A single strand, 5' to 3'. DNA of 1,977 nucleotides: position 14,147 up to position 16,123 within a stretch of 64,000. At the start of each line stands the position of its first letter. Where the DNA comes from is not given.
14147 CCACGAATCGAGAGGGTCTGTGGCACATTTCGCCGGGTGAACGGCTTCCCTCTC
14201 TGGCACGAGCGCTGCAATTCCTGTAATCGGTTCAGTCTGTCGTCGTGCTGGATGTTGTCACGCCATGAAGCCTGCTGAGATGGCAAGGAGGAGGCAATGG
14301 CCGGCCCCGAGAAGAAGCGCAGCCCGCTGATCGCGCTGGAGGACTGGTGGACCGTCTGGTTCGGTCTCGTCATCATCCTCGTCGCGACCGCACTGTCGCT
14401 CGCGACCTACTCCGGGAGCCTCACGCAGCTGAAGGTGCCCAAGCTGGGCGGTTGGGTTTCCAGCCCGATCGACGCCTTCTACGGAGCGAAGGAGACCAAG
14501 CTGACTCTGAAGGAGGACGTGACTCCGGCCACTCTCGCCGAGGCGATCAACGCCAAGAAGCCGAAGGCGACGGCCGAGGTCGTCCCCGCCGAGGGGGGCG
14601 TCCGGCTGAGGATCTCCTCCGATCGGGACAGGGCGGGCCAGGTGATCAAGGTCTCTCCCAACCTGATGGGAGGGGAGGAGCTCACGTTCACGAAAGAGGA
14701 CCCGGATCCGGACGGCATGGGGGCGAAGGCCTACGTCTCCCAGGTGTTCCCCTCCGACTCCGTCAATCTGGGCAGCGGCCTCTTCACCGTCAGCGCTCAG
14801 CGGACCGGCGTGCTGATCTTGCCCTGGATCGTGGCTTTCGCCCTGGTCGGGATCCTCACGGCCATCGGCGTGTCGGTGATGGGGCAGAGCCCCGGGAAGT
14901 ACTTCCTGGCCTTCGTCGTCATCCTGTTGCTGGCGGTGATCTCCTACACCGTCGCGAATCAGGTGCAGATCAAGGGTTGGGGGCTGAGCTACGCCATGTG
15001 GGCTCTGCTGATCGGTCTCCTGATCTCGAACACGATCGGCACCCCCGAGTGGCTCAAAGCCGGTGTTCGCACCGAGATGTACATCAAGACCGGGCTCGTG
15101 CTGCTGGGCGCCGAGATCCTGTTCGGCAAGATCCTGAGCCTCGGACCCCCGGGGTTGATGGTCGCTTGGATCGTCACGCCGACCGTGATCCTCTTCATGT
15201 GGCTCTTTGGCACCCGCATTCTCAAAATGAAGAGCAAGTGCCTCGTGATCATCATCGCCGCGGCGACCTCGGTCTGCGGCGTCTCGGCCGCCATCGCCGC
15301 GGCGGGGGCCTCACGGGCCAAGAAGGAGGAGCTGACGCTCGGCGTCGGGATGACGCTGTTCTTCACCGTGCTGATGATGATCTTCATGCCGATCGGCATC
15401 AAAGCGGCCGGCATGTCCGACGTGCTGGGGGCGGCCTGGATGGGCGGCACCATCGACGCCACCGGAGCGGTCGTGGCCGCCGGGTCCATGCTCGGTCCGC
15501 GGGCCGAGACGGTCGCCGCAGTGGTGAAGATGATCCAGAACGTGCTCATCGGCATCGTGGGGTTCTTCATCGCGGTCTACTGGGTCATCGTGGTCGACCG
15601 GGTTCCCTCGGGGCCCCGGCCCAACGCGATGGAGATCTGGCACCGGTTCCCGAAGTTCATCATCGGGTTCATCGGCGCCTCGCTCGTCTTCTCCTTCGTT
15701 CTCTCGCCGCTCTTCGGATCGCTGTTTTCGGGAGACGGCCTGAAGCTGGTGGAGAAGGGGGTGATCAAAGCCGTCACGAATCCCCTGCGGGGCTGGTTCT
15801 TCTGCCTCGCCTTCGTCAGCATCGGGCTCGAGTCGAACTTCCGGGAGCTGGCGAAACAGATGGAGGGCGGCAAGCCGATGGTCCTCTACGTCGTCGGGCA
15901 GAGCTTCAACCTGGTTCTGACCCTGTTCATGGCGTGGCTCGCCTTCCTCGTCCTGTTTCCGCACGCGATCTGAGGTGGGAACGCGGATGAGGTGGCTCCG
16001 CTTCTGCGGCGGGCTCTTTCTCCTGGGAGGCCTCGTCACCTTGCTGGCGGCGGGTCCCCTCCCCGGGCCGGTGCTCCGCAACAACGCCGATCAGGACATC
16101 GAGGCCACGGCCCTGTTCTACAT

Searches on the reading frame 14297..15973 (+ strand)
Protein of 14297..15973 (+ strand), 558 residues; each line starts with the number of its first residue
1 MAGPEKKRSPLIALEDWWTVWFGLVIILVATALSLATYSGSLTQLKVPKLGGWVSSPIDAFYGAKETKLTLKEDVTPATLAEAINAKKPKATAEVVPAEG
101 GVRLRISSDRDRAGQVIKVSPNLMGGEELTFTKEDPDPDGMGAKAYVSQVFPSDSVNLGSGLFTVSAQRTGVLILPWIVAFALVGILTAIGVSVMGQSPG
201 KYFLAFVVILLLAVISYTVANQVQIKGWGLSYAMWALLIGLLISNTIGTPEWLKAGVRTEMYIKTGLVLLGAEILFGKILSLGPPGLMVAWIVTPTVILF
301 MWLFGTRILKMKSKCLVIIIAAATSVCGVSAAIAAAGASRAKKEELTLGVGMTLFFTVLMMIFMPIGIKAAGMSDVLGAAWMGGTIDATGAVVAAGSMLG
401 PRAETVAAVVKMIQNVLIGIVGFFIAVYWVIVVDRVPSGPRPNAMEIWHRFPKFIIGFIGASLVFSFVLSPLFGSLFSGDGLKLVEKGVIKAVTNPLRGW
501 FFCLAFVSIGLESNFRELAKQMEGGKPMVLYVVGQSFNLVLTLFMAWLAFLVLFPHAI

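Call 8: search_protein_families(library=pfam, proteins=[window:14297-15973:+])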
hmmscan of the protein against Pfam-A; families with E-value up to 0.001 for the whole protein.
window:14297-15973:+ (558 aa): 1 family
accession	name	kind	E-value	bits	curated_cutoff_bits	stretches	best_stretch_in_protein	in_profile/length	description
PF03601.19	Cons_hypoth698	-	6.7e-49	166.9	24.5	1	206-530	3-303/304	Conserved hypothetical protein 698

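Call 52: search_protein_families(library=ncbifam, proteins=[window:14297-15973:+], max_evalue=0.00001)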
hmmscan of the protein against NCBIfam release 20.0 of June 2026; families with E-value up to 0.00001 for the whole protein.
window:14297-15973:+ (558 aa): 1 family
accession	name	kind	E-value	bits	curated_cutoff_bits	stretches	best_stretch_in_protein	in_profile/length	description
TIGR00698.1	TIGR00698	subfamily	1.3e-21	77.2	232.6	1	206-471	7-271/335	YeiH family putative sulfate export transporter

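Call 66: find_homologous_proteins(query=window:14297-15973:+, max_evalue=1e-100)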
Query window:14297-15973:+ (558 aa): 5908 proteins with E <= 1e-100 among 8000 candidates; the best 120 are listed.
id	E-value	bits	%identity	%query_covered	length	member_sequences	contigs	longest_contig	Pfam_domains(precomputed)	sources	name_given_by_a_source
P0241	0.0e+0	1204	100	100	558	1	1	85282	PF03601.20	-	-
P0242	0.0e+0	1041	84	100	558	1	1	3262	PF03601.20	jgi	jgi:uncharacterized integral membrane protein (TIGR00698 family)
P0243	0.0e+0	1019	82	100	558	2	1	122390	PF03601.20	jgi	-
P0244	0.0e+0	1015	83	100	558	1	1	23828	PF03601.20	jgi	jgi:uncharacterized membrane protein YadS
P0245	0.0e+0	1010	83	100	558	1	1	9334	PF03601.20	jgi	jgi:uncharacterized membrane protein YadS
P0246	9.0e-296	1000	82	100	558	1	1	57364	PF03601.20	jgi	jgi:uncharacterized membrane protein YadS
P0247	1.4e-293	993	81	100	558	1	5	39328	PF03601.20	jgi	jgi:uncharacterized membrane protein YadS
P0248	2.9e-292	988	81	100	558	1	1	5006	PF03601.20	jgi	jgi:uncharacterized integral membrane protein (TIGR00698 family)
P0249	6.7e-289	977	79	100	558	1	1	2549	PF03601.20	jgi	-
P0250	1.4e-288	976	80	100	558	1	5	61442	PF03601.20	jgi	jgi:uncharacterized membrane protein YadS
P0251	2.0e-287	972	79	100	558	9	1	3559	PF03601.20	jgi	jgi:uncharacterized integral membrane protein (TIGR00698 family)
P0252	8.7e-287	970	79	100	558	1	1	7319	PF03601.20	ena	-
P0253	1.5e-286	969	80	100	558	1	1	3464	PF03601.20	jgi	-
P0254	2.1e-286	969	80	100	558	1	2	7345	PF03601.20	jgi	jgi:uncharacterized integral membrane protein (TIGR00698 family)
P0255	4.8e-286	968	79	100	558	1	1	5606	PF03601.20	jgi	-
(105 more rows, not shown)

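Call 67: find_encoding_contigs(protein=P0243, flank=10000, max_places=4)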
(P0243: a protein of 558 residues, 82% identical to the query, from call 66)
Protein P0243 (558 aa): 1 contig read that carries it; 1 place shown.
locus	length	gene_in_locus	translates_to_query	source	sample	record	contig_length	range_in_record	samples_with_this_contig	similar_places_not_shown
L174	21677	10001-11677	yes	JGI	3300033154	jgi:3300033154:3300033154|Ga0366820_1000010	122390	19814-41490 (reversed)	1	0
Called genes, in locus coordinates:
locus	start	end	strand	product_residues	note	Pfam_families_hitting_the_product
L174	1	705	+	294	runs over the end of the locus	PF02665:Nitrate_red_gam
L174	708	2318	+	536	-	PF00037:Fer4 (faint), PF13237:Fer4_10 (faint), PF13183:Fer4_8, PF13534:Fer4_17 (weak), PF02754:CCG (weak)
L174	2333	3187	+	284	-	PF02985:HEAT (faint), PF13646:HEAT_2 (faint)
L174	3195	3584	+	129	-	PF00072:Response_reg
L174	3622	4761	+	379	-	PF00989:PAS (weak), PF08448:PAS_4, PF13426:PAS_9, PF02518:HATPase_c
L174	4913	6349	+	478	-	PF13183:Fer4_8, PF02754:CCG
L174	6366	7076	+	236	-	-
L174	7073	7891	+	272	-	PF00037:Fer4 (faint), PF12797:Fer4_2 (faint), PF12837:Fer4_6 (faint), PF13187:Fer4_9 (faint), PF13237:Fer4_10 (faint), PF12838:Fer4_7 (weak), PF13247:Fer4_11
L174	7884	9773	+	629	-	PF03916:NrfD, PF02085:Cytochrom_CIII, PF14522:Cytochrome_C7 (weak), PF02085:Cytochrom_CIII (weak)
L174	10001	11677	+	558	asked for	PF03601:Cons_hypoth698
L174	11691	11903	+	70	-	-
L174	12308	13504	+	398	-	PF03460:NIR_SIR_ferr (weak), PF01077:NIR_SIR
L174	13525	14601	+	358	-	PF03460:NIR_SIR_ferr, PF01077:NIR_SIR, PF12838:Fer4_7 (weak)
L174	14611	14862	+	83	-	-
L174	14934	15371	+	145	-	-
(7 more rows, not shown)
